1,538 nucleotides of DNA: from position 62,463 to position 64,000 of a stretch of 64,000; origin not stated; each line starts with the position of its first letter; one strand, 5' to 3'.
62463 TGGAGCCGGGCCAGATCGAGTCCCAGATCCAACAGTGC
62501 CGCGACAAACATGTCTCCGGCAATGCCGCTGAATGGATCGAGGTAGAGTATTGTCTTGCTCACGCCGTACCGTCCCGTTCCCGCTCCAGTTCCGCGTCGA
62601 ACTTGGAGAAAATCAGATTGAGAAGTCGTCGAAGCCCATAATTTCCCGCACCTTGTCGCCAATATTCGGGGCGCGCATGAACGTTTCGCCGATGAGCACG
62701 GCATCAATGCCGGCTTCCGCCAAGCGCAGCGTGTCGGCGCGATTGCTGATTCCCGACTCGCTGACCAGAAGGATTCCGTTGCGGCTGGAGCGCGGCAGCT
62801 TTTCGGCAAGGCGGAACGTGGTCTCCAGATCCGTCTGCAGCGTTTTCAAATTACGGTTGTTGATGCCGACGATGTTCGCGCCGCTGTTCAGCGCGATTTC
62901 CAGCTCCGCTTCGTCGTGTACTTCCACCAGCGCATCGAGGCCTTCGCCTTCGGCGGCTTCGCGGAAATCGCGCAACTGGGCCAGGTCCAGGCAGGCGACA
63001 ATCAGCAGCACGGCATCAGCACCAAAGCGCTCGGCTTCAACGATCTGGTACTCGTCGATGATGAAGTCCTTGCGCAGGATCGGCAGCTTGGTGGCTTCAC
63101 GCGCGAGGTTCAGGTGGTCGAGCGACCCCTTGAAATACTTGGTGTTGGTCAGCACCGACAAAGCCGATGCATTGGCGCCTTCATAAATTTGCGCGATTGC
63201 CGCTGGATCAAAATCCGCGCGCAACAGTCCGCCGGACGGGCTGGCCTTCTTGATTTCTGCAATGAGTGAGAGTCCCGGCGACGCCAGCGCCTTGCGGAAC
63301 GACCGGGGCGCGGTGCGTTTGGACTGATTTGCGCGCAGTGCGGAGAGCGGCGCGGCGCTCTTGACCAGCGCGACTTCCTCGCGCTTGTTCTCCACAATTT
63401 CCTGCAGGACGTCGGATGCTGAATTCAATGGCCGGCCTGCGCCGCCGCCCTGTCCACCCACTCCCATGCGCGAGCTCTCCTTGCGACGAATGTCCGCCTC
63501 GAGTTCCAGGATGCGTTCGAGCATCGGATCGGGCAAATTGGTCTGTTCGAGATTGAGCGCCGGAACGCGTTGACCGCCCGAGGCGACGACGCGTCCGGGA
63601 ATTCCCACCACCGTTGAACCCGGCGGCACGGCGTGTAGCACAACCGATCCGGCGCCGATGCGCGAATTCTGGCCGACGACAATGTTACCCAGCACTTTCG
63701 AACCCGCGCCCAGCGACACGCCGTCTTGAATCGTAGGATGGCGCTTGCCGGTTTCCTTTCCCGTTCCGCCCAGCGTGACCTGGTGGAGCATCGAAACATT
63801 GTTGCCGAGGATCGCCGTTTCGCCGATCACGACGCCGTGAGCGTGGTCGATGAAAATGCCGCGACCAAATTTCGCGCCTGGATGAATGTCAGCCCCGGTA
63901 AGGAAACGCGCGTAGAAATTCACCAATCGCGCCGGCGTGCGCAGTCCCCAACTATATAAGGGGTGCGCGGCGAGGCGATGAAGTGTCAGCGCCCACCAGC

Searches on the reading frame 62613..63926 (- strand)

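Call 80: search_protein_families(library=pfam, proteins=[window:62613-63926:-], max_evalue=0.0001)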
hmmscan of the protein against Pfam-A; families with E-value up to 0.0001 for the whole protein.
window:62613-63926:- (437 aa): 2 families
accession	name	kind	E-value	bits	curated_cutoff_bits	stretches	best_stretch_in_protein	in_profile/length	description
PF00218.27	IGPS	-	5.2e-86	288.4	27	1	174-428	1-253/254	Indole-3-glycerol phosphate synthase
PF00132.30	Hexapep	-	3.8e-11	42.6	27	1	63-97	1-35/36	Bacterial transferase hexapeptide (six repeats)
